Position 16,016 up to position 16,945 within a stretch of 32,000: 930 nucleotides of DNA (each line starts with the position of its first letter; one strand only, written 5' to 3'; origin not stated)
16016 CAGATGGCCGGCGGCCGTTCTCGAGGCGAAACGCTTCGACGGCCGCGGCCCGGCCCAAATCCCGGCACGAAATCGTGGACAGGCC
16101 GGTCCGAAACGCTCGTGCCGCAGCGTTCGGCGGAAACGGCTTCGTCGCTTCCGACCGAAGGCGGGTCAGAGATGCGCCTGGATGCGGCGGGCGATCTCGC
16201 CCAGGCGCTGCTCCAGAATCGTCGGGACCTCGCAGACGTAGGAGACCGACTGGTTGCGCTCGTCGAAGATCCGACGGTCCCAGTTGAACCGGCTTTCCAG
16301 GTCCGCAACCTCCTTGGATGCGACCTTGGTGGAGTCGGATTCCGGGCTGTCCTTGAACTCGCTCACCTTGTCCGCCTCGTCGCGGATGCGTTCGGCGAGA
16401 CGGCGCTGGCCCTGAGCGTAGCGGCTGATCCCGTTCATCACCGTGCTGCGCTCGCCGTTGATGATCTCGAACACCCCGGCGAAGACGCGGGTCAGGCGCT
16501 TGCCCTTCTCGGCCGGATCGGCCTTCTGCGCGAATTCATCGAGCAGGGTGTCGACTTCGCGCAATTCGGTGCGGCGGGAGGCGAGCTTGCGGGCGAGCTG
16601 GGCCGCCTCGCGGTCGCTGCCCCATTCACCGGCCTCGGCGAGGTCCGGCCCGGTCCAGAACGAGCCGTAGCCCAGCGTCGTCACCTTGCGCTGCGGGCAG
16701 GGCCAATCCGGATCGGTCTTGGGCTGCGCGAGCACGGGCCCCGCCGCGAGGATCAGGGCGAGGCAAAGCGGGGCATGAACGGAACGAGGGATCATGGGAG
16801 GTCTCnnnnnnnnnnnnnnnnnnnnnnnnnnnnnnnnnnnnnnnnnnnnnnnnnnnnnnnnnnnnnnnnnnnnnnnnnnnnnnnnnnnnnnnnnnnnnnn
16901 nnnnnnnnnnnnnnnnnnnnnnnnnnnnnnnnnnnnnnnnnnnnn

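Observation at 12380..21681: Complete lanthanide acquisition island: lanM + TonB-dependent receptor + atypical ABC system + four unassigned periplasmic proteins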

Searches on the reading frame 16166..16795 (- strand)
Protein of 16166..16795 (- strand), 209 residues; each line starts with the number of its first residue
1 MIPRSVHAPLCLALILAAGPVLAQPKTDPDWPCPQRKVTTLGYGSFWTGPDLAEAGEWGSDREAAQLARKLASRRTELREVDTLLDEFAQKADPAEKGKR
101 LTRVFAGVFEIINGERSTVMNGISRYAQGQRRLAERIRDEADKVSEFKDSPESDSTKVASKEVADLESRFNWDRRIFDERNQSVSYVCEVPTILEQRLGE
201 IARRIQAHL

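Call 22: search_solved_structures(query=window:16166-16795:-, max_evalue=10)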
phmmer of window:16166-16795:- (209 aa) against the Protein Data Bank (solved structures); distinct sequences matched with E-value up to 10: 3.
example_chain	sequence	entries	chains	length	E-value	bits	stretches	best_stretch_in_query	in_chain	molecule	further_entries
6du8_A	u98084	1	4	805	1.5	11.8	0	48-96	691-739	Polycystic kidney disease 2-like 1 protein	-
2dyq_A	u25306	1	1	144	1.5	11.7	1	15-45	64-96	Amyloid beta A4 precursor protein-binding family B member 3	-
1fvx_A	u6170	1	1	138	1.6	11.7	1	137-197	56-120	FLAVODOXIN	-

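Call 26: find_homologous_proteins(query=window:16166-16795:-, max_evalue=0.001)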
Query window:16166-16795:- (209 aa): 573 proteins with E <= 0.001 among 1431 candidates; the best 120 are listed.
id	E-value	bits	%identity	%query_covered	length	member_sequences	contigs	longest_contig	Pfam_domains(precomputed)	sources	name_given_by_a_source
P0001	6.8e-133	459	100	100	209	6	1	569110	-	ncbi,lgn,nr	ncbi:hypothetical protein ASF59_11180 [Methylobacterium sp. Leaf121]|nr:hypothetical protein ASF59_1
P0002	6.8e-131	452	98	100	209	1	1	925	-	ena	-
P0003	9.4e-120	416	91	98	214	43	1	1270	-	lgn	-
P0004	1.6e-119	415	91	100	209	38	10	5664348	-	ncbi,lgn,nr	ncbi:hypothetical protein [Methylorubrum aminovorans]|nr:hypothetical protein C0214_10630 [Methyloba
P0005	2.1e-119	415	91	89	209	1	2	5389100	-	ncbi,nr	ncbi:MAG TPA: hypothetical protein VGU70_07780 [Methylobacterium sp.]|nr:hypothetical protein [Methy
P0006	2.6e-119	414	91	89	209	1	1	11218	-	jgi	jgi:hypothetical protein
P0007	2.5e-115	401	90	87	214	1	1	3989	-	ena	-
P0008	2.8e-115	401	93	89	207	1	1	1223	-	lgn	-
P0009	2.7e-114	398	87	100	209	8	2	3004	-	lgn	-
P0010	3.2e-110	385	88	89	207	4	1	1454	-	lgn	-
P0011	1.6e-109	382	85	89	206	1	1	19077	-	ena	-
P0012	2.0e-108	379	85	89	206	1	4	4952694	-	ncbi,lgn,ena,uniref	ncbi:hypothetical protein [Methylorubrum sp. POS3]|uniref:hypothetical protein n=1 Tax=Methylorubrum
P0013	2.9e-108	378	84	89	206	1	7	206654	-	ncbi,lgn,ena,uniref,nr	ncbi:hypothetical protein [Methylorubrum suomiense]|uniref:Uncharacterized protein n=1 Tax=Methyloru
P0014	3.6e-108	378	85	91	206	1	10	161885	-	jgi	jgi:hypothetical protein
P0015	5.7e-108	377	84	89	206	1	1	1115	-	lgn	-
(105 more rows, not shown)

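Call 40: search_protein_representatives(protein=window:16166-16795:-)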
Query: 209 residues. Proteins with E-value up to 0.001 (for the whole library): 821; up to 1e-10: 467; up to 1e-30: 74. The best 150 are listed.
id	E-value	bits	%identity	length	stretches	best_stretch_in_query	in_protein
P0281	3.2e-49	183.8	51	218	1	27-208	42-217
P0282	3.0e-46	174.0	66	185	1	80-209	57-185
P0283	1.3e-45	172.0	47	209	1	8-209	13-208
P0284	1.3e-45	171.9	47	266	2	9-159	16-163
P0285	1.1e-43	165.7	44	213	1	11-207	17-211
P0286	6.8e-42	159.8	44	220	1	10-209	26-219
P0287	1.1e-41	159.2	48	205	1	9-209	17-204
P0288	1.6e-41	158.7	88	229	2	128-183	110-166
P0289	3.1e-41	157.7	46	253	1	26-207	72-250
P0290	1.7e-40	155.3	43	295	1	24-209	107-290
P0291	6.3e-40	153.4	43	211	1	18-206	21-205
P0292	8.8e-40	152.9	43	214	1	8-209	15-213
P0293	1.4e-39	152.3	43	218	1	12-206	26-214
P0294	1.3e-38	149.2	44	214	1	11-208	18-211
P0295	1.4e-38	149.1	44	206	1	13-207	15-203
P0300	2.8e-38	148.0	39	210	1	13-208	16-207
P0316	4.5e-35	137.6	38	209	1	15-207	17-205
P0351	6.6e-31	124.0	32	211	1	14-208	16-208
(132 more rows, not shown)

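Call 42: predict_structure(alignment_id=A3)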
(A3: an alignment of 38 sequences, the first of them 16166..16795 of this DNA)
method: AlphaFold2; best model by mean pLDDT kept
length: 209 residues; sequences in the alignment: 38
mean_pLDDT: 85.6   pTM: 0.72
mean pLDDT of the five models: 85.6, 85.4, 80.8, 78.0, 76.9
residues with pLDDT >= 90: 113; 70-90: 60; 50-70: 34; < 50: 2
segments of 3 or more residues with pLDDT < 50: none
pLDDT, mean of each block of 10 residues (from residue 1): 56 62 61 82 89 89 97 96 97 93 97 94 90 91 84 63 88 92 89 95 96
secondary structure, 60 per line:
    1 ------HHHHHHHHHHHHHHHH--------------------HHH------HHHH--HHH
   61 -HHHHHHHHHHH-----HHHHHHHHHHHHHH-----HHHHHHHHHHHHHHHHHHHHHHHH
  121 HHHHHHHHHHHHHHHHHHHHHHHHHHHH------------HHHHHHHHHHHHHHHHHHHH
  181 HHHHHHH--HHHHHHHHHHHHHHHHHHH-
elements in order: H7-22 H52-55 H62-72 H78-91 H97-148 H161-187 H190-208

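Call 47: fold_search(model_id=the predicted structure, library=pdb)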
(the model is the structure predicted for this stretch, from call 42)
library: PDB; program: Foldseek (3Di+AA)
matches with E <= 10: 362; with E <= 0.001: 0
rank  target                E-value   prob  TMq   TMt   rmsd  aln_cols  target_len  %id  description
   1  3plt_B                1.6e-01  0.69  0.32  0.32  13.3       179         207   12  Crystal structure of Lsp1 from Saccharomyces cerevisiae (released 2011-06-22)
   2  4atm                  2.1e-01  0.84  0.34  0.32  12.3       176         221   12  Crystal structure of the BAR domain of human Amphiphysin, isoform 1 at 1.8 Angstrom resolution featuring increased order (released 2012-05-30)
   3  6z0c_C                2.1e-01  0.35  0.24  0.25  26.5       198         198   13  Structure of in silico modelled artificial Maquette-3 protein (released 2021-03-17)
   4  6z0c_D                2.1e-01  0.25  0.22  0.23  26.7       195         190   13  Structure of in silico modelled artificial Maquette-3 protein (released 2021-03-17)
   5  5vju                  2.2e-01  0.35  0.21  0.23  20.7       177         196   11  De Novo Photosynthetic Reaction Center Protein Variant Equipped with His-Tyr H-bond, Heme B, and Cd(II) ions (released 2018-04-25)
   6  8qb8_A                2.5e-01  0.41  0.29  0.24  16.3       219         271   14  Lsp1 in native eisosome lattice bound to plasma membrane microdomain (released 2024-07-24)
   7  6z0c_A                3.2e-01  0.28  0.24  0.24  26.2       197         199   13  Structure of in silico modelled artificial Maquette-3 protein (released 2021-03-17)
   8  1uru                  3.9e-01  0.63  0.32  0.31  12.4       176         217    8  Amphiphysin BAR domain from Drosophila (released 2003-12-04)
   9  4tql_B                4.3e-01  0.25  0.23  0.21  14.0       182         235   11  Computationally designed three helix bundle (released 2014-10-15)
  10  3plt_C                4.6e-01  0.69  0.36  0.35  11.4       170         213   13  Crystal structure of Lsp1 from Saccharomyces cerevisiae (released 2011-06-22)
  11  4tql_A                5.6e-01  0.21  0.23  0.21  14.2       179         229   10  Computationally designed three helix bundle (released 2014-10-15)
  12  3caz_B                5.6e-01  0.16  0.22  0.22  16.3       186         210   12  Crystal structure of a BAR protein from Galdieria sulphuraria (released 2008-03-04)
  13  8qb9_A                5.9e-01  0.38  0.31  0.27  15.5       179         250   14  Helical reconstruction of yeast eisosome protein Pil1 bound to membrane composed of lipid mixture -PIP2/+sterol (DOPC, (released 2024-07-24)
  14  6h2e_Q                6.6e-01  0.54  0.35  0.29  15.6       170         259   14  Structure of the soluble AhlC of the tripartite alpha-pore forming toxin, AHL, from Aeromonas hydrophila. (released 2019-07-10)
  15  2xv4                  6.9e-01  0.47  0.29  0.17  10.6       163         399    8  Structure of Human RPC62 (partial) (released 2011-03-02)
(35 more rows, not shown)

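Call 50: find_related_loci(query=A5, collection=genome_contigs, flank=10000)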
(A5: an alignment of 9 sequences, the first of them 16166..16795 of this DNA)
Query A5 (209 aa) in genome_contigs; peptide patterns used: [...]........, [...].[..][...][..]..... (x = any residue, [..] = any of these).
600 stretches matched a pattern (row limit reached: there are more); 585 encode a relative of the query (tblastn E <= 1e-3); the best 80 are kept; 80 distinct loci.
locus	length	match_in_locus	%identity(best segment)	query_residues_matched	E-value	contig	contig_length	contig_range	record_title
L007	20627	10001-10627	96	1-209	9e-134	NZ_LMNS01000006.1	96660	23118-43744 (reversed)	Methylobacterium sp. Leaf123 contig_14, whole genome shotgun sequence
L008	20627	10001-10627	91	1-209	3e-126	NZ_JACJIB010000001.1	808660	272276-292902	Methylorubrum thiocyanatum strain DSM 11490 Ga0415277_01, whole genome shotgun sequence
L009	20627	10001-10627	90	1-209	6e-124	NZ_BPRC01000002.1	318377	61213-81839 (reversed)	Methylorubrum aminovorans strain NBRC 15686 entry2, whole genome shotgun sequence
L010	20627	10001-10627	88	1-209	4e-122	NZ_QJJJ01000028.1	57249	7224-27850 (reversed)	Methylobacterium sp. B4 Ga0157232_128, whole genome shotgun sequence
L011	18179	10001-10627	86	1-209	2e-118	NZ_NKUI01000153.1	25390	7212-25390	Methylorubrum zatmanii strain LMG 6087 Methylo-6087_S2_L001_R1_001__paired__contig_153, whole genome shotgun sequence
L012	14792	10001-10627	85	1-209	1e-116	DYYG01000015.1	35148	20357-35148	MAG TPA_asm: Methylorubrum populi isolate 316 c_000000000015_SRA:SRR6323348, whole genome shotgun sequence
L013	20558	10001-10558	90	24-209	1e-112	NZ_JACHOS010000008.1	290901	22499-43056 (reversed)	Methylorubrum rhodesianum strain DSM 5687 Ga0373205_08, whole genome shotgun sequence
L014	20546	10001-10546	92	28-209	1e-110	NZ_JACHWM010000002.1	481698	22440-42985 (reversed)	Methylobacterium sp. R2-1 Ga0299752_02, whole genome shotgun sequence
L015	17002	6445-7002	89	24-209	1e-109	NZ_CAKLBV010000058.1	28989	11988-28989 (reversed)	Methylobacterium sp. Leaf118, whole genome shotgun sequence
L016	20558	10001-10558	84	24-209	8e-106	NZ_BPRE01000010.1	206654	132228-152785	Methylorubrum suomiense strain DSM 14458 entry10, whole genome shotgun sequence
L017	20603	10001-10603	80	10-209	2e-105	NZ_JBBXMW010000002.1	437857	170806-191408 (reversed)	Methylorubrum subtropicum strain SB2 NODE_2_length_437857_cov_40.468396, whole genome shotgun sequence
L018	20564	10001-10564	83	24-209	1e-101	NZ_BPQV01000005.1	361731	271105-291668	Methylobacterium organophilum strain NBRC 15689 entry5, whole genome shotgun sequence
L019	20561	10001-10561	82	24-209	2e-101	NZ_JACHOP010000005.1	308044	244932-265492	Methylorubrum rhodinum strain DSM 2163 Ga0373200_05, whole genome shotgun sequence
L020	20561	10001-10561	82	24-209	1e-100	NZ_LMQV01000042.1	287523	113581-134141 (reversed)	Methylobacterium sp. Leaf456 contig_7, whole genome shotgun sequence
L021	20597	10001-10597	74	12-209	2e-96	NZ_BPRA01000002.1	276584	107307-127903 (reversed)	Methylobacterium thuringiense strain DSM 23674 entry2, whole genome shotgun sequence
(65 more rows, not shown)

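Call 52: find_encoding_contigs(protein=P0300, flank=8000, max_places=2)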
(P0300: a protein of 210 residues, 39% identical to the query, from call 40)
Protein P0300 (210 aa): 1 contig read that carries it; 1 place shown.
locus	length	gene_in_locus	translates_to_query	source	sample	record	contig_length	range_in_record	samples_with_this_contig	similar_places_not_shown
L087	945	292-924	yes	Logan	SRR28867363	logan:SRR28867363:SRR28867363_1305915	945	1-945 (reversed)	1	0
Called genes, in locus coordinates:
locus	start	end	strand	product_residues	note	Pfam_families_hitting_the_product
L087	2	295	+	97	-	?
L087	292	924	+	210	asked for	-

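Call 53: find_encoding_contigs(protein=P0351, flank=8000, max_places=2)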
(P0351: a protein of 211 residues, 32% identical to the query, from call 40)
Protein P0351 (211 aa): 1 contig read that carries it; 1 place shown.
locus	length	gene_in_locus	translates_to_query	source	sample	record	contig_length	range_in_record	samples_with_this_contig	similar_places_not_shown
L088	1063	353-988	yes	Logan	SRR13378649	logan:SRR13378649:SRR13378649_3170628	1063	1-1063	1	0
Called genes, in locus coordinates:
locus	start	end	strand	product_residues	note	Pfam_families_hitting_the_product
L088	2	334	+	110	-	?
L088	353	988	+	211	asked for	-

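Call 55: find_encoding_contigs(protein=P0283, flank=10000, max_places=2)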
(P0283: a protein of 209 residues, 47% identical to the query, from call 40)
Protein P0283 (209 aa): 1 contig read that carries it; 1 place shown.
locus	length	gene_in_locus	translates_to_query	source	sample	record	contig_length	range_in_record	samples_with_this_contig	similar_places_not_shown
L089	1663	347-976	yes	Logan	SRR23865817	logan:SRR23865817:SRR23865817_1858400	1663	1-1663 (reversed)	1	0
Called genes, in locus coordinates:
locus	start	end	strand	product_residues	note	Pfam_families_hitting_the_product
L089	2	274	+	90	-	?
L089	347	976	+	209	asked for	-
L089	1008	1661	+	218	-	?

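Call 56: find_encoding_contigs(protein=P0316, flank=10000, max_places=2)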
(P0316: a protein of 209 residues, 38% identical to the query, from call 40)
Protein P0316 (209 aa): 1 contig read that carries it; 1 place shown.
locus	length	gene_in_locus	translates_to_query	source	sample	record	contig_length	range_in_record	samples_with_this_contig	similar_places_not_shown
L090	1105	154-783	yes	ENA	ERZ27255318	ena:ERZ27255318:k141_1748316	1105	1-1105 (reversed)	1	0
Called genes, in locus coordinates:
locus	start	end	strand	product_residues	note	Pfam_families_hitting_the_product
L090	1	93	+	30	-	?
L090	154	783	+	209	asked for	-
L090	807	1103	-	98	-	?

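Call 58: find_related_loci(query=A6, collection=metagenome_contigs, flank=10000)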
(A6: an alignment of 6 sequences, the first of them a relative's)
Query A6 (210 aa) in metagenome_contigs; peptide patterns used: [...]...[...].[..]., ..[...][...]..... (x = any residue, [..] = any of these).
600 stretches matched a pattern (row limit reached: there are more); 471 encode a relative of the query (tblastn E <= 1e-3); the best 80 are kept; 80 distinct loci.
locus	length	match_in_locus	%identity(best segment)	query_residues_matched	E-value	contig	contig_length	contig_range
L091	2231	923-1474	57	26-209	1e-71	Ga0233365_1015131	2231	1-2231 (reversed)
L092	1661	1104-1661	55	20-205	1e-71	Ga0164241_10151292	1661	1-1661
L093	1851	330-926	54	7-206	8e-70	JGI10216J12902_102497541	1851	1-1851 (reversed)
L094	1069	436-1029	52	13-210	8e-73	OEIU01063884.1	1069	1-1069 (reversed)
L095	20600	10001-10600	53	7-206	2e-67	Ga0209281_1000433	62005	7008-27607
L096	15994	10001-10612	51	4-206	4e-67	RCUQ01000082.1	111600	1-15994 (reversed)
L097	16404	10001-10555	56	26-210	9e-67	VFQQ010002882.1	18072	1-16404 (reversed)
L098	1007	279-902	50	2-208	2e-71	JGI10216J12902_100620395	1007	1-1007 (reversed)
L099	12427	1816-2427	54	1-205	3e-66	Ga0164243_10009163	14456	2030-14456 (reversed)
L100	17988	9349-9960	51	7-210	9e-66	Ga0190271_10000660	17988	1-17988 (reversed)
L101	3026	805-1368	54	21-208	9e-66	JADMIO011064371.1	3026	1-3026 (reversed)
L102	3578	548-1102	54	24-208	1e-65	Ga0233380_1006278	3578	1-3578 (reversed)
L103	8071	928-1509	51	19-208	3e-65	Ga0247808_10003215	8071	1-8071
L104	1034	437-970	57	31-208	4e-70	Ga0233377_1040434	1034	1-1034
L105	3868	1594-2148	54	24-208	3e-65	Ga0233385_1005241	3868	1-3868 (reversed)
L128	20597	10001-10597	47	12-210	1e-60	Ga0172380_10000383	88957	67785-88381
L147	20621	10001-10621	44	2-208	3e-58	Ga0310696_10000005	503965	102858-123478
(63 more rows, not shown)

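Call 62: search_protein_families(library=ncbifam, proteins=[L147:16081-17907:-, L095:12285-14207:+, L128:16111-17943:-, L147:10637-11788:-, L147:12806-13753:-, L147:4202-5416:-, L147:7794-8288:+, L147:15410-15985:-, L147:14227-15255:+, L128:13937-14506:-], max_evalue=0.00001)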
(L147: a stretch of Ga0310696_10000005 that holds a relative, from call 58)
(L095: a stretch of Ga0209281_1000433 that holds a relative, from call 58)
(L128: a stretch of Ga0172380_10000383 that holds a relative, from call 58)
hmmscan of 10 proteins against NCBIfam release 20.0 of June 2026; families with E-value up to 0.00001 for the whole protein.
L147:16081-17907:- (608 aa): 5 families
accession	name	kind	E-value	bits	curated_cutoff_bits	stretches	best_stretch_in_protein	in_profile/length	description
TIGR03075.1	PQQ_enz_alc_DH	subfamily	4.4e-229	761.5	480.05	1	23-565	4-530/530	PQQ-dependent dehydrogenase, methanol/ethanol family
TIGR04528.1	acido_non_PQQ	subfamily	1.1e-90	304.8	650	1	37-562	3-485/493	acido-empty-quinoprotein group A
TIGR03074.1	PQQ_membr_DH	subfamily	7.4e-51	172.9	832.65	2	35-377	152-509/783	membrane-bound PQQ-dependent dehydrogenase, glucose/quinate/shikimate family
TIGR03300.1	assembly_YfgL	equivalog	1.2e-16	60.4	285.2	1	66-221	40-171/377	outer membrane protein assembly factor BamB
NF008351.0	PRK11138.1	equivalog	3.8e-12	45.4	423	1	84-221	65-186/394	outer membrane protein assembly factor BamB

L095:12285-14207:+ (640 aa): 5 families
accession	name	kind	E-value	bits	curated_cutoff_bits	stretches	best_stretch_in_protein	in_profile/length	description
TIGR03075.1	PQQ_enz_alc_DH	subfamily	2.2e-219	729.5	480.05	1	31-572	5-530/530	PQQ-dependent dehydrogenase, methanol/ethanol family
TIGR04528.1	acido_non_PQQ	subfamily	4e-85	286.5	650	1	45-569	4-485/493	acido-empty-quinoprotein group A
TIGR03074.1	PQQ_membr_DH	subfamily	1.9e-47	161.6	832.65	1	39-381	149-506/783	membrane-bound PQQ-dependent dehydrogenase, glucose/quinate/shikimate family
TIGR03300.1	assembly_YfgL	equivalog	1e-12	47.4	285.2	1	60-230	29-173/377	outer membrane protein assembly factor BamB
NF008351.0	PRK11138.1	equivalog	8.8e-08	31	423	1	107-231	80-189/394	outer membrane protein assembly factor BamB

L128:16111-17943:- (610 aa): 5 families
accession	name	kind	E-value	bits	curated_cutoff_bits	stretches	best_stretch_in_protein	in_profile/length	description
TIGR03075.1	PQQ_enz_alc_DH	subfamily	3.6e-225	748.6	480.05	1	24-566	4-530/530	PQQ-dependent dehydrogenase, methanol/ethanol family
TIGR04528.1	acido_non_PQQ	subfamily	7.7e-91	305.3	650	1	38-563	3-485/493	acido-empty-quinoprotein group A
TIGR03074.1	PQQ_membr_DH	subfamily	7e-50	169.7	832.65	2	37-378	153-509/783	membrane-bound PQQ-dependent dehydrogenase, glucose/quinate/shikimate family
TIGR03300.1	assembly_YfgL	equivalog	4.9e-15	55.1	285.2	1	68-222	41-171/377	outer membrane protein assembly factor BamB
NF008351.0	PRK11138.1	equivalog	2.2e-10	39.6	423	1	85-222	65-186/394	outer membrane protein assembly factor BamB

L147:10637-11788:- (383 aa): 42 families (the best 25 are shown)
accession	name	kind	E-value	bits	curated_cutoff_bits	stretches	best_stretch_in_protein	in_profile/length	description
TIGR02109.1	PQQ_syn_pqqE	equivalog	1.7e-157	524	381.35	1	14-361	3-350/358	pyrroloquinoline quinone biosynthesis protein PqqE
TIGR04545.1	rSAM_ahbD_hemeb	equivalog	2.6e-35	122.5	500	2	23-198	5-180/339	heme b synthase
TIGR04053.2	TIGR04053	equivalog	7.6e-33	114.2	395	2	17-218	7-211/366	TIGR04053 family radical SAM/SPASM domain-containing protein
TIGR03913.1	rad_SAM_trio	equivalog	7.2e-32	110.4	591.75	1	17-207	18-206/477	GDL motif peptide-associated radical SAM/SPASM maturase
TIGR04347.1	pseudo_SAM_Halo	equivalog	5.6e-31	108.2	525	1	23-232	43-254/390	TIGR04347 family pseudo-SAM/SPASM protein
TIGR04051.1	rSAM_NirJ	equivalog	3.7e-29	101.8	515.45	1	23-239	7-222/354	heme d1 biosynthesis radical SAM protein NirJ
TIGR04055.1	rSAM_NirJ2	equivalog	6.1e-29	101.6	500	1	25-342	7-323/326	putative heme d1 biosynthesis radical SAM protein NirJ2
TIGR04250.1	SCM_rSAM_ScmE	equivalog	2.9e-28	98.8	400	1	20-203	5-189/358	SynChlorMet cassette radical SAM/SPASM protein ScmE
TIGR03962.1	mycofact_rSAM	equivalog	3.1e-27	95.6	265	1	16-345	10-335/339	mycofactocin radical SAM maturase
TIGR04303.1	GeoRSP_rSAM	equivalog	2.4e-26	93.1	400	1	25-206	12-190/325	GeoRSP system radical SAM/SPASM protein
TIGR02668.1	moaA_archaeal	equivalog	9.4e-25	87.2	325.25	1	23-216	15-209/303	GTP 3',8-cyclase MoaA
TIGR04546.1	rSAM_ahbC_deAc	equivalog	1.7e-24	86.4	650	1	23-198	44-218/390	12,18-didecarboxysiroheme deacetylase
NF050035.1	rSAM_WgK_link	exception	1.8e-24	86.4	650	2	23-197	14-188/367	radical SAM/SPASM peptide maturase WgkB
TIGR04103.1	rSAM_nif11_3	equivalog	5e-22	78.1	725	1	22-214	9-199/412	nif11-class peptide radical SAM maturase 3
TIGR02666.1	moaA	equivalog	8.4e-22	77.6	284.05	1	24-222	16-222/336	GTP 3',8-cyclase MoaA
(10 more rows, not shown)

L147:12806-13753:- (315 aa): 3 families
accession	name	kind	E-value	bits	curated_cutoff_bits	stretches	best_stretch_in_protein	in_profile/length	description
TIGR02108.2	PQQ_syn_pqqB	equivalog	2.3e-120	401.5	245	1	5-315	1-298/298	pyrroloquinoline quinone biosynthesis protein PqqB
NF002553.0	PRK02113.1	equivalog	7.2e-07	28.9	386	1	4-124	1-108/252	MBL fold metallo-hydrolase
NF038231.1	MBL_Geo_Pelo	equivalog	6.9e-06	25.8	360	0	6-124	2-109/250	GPMC system MBL fold metallohydrolase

L147:4202-5416:- (404 aa): 7 families
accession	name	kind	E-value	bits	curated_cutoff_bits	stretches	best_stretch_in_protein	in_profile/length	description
NF002576.0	PRK02227.1-5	equivalog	5.2e-73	245.2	297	1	16-244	1-228/236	hypothetical protein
NF002574.0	PRK02227.1-2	subfamily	9.9e-48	162.5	286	1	16-230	1-214/233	hypothetical protein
NF002575.0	PRK02227.1-3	equivalog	6.5e-34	117.7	304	1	18-234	2-227/233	(5-formylfuran-3-yl)methyl phosphate synthase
NF002573.0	PRK02227.1-1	equivalog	1.2e-29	103.3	341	1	19-225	3-219/236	(5-formylfuran-3-yl)methyl phosphate synthase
TIGR00526.1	folB_dom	domain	4.2e-13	49.5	45.05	1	273-384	2-119/122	FolB domain-containing protein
TIGR00525.1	folB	equivalog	2.2e-12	47.5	72.15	1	273-369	1-99/116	dihydroneopterin aldolase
NF008614.0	PRK11593.1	equivalog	1.4e-06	28.7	184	1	273-384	2-116/119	bifunctional dihydroneopterin aldolase/7,8-dihydroneopterin epimerase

L147:7794-8288:+ (164 aa): 0 families

L147:15410-15985:- (191 aa): 1 family
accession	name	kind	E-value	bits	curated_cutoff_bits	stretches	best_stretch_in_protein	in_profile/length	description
TIGR03874.1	4cys_cytochr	equivalog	1.7e-67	225.6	161.75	1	48-189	2-143/143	c-type cytochrome, methanol metabolism-related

L147:14227-15255:+ (342 aa): 0 families

L128:13937-14506:- (189 aa): 2 families
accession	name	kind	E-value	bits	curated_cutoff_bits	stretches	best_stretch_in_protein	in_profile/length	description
TIGR03865.1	PQQ_CXXCW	subfamily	4.6e-65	218.6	128.05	1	19-181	5-167/167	PQQ-dependent catabolism-associated CXXCW motif protein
NF045694.1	seleno_TsoB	exception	2.6e-12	45.6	805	1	118-179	97-159/572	rhodanese/DsbD fusion-like selenoprotein TsoB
